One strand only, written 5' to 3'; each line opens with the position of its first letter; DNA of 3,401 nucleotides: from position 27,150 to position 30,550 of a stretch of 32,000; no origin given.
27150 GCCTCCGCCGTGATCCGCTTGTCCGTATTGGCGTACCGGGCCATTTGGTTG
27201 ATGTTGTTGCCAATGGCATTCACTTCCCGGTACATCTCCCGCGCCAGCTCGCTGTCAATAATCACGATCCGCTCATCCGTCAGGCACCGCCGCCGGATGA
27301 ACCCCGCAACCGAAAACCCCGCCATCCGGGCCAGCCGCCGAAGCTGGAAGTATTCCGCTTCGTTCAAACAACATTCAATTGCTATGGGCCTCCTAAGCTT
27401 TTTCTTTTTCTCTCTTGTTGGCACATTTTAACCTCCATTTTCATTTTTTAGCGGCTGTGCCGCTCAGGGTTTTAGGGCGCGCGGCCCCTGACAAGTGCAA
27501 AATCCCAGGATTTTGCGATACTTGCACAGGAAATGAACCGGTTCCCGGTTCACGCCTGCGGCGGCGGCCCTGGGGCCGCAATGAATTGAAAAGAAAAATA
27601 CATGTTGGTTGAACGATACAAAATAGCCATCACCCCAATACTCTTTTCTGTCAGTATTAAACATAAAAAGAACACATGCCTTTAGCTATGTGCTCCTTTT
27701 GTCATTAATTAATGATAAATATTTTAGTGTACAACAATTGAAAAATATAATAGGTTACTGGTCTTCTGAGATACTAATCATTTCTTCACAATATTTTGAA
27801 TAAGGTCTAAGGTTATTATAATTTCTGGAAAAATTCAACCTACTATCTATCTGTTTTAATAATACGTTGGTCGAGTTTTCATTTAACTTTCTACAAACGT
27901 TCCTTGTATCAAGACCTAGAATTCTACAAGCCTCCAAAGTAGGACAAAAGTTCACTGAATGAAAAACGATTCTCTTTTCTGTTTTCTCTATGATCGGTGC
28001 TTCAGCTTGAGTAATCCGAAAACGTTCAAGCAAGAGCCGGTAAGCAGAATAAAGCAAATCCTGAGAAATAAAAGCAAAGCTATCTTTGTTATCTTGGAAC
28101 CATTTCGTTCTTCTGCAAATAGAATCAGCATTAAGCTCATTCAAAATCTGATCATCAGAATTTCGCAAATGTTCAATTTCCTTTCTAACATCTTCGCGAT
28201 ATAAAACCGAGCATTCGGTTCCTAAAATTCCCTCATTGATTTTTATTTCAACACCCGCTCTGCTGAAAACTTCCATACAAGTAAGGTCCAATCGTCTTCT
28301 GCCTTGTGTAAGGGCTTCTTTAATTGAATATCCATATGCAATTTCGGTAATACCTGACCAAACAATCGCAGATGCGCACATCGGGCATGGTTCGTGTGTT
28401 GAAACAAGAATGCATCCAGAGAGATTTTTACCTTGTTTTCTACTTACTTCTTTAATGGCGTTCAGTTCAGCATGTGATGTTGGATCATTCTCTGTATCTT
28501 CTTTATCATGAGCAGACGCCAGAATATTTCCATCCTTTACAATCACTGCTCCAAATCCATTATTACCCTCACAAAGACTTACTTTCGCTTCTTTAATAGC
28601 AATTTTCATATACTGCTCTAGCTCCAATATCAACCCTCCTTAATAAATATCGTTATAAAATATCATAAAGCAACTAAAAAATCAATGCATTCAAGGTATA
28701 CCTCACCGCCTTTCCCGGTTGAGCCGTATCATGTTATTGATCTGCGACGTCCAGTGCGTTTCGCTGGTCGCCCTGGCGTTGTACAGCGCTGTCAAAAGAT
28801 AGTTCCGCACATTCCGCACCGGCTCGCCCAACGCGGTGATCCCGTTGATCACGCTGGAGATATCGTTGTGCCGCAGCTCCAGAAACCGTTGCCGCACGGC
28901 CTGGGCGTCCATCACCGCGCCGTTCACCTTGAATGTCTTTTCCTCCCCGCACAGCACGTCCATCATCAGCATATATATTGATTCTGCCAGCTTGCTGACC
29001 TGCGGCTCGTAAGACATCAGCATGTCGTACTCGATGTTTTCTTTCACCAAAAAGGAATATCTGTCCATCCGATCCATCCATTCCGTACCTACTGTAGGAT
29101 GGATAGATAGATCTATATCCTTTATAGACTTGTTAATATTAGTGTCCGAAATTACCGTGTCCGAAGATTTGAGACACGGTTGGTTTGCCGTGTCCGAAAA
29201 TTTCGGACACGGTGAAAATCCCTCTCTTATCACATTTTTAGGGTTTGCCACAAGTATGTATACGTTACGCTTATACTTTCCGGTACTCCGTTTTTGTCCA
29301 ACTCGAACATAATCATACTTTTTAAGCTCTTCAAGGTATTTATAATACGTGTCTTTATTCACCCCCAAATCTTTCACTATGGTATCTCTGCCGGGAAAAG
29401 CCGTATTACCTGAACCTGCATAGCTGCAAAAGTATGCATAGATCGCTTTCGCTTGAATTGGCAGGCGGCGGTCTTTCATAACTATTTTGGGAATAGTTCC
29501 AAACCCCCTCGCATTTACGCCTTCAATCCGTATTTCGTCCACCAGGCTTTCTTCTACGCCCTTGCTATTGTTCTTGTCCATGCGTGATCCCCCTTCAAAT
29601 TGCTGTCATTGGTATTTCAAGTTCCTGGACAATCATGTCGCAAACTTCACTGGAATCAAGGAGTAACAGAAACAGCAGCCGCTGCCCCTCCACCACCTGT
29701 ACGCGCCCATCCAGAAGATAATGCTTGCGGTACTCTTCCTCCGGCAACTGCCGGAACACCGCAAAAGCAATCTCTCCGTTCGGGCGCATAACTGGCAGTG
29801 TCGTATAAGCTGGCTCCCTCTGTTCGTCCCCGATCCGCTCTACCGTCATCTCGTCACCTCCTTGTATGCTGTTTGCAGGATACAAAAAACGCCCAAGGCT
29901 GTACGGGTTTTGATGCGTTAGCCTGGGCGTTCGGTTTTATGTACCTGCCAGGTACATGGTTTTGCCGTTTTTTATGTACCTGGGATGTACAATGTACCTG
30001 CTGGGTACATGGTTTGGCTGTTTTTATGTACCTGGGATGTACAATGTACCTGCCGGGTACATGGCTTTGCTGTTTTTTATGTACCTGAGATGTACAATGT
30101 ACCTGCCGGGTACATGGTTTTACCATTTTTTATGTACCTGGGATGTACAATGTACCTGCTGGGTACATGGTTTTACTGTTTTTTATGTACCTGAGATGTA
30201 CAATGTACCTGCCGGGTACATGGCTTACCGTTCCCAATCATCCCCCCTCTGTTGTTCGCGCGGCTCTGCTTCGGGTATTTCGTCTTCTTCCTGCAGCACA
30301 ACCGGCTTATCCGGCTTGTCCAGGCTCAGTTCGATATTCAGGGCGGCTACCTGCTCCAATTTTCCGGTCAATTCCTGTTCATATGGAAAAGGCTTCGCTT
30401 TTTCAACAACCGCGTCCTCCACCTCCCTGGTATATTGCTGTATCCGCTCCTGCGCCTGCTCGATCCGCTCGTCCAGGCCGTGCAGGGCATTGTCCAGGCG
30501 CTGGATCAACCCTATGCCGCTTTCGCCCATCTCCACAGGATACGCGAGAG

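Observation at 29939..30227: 5.5 tandem 53-bp repeats of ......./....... heptads between the helicase gene and the Rep-like operon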

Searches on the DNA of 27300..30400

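Call 60: search_rna_families(source=window, start=27300, end=30400, threshold=evalue, max_evalue=1)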
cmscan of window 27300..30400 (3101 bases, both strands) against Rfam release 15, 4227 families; matches with E-value up to 1: 2.
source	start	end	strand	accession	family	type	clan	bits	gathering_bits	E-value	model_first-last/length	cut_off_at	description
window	29972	30063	+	RF03839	MIR2599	Gene; miRNA;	-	23.8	120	0.2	1-132/132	no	MIR2599 microRNA precursor family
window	30041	30120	+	RF04065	mir-7563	Gene; miRNA;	-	22.4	80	0.4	1-76/76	no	mir-7563 microRNA precursor family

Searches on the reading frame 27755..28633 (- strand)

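Call 11: search_protein_families(library=pfam, proteins=[window:27755-28633:-], max_evalue=0.01)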
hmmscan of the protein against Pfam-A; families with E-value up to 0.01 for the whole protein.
window:27755-28633:- (292 aa): 3 families
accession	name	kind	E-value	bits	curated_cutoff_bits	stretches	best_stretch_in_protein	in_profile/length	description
PF00383.29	dCMP_cyt_deam_1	-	9e-27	93.4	25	1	5-101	4-101/102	Cytidine and deoxycytidylate deaminase zinc-binding region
PF14437.12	MafB19-deam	-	2.1e-20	73.5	27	1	6-103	4-102/142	MafB19-like deaminase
PF14439.12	Bd3614-deam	-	1.5e-06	28.6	38.5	1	29-100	13-88/113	Bd3614-like deaminase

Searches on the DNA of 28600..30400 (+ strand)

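Call 13: search_dna_similar(query=window:28600-30400:+, collection=plasmids, mode=distant, max_rows=20)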
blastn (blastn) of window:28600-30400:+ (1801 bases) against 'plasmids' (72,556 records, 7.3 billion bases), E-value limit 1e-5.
No match.

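Call 14: search_dna_similar(query=window:28600-30400:+, collection=phages, mode=distant, max_rows=20)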
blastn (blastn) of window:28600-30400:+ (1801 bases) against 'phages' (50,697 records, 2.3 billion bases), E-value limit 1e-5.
No match.
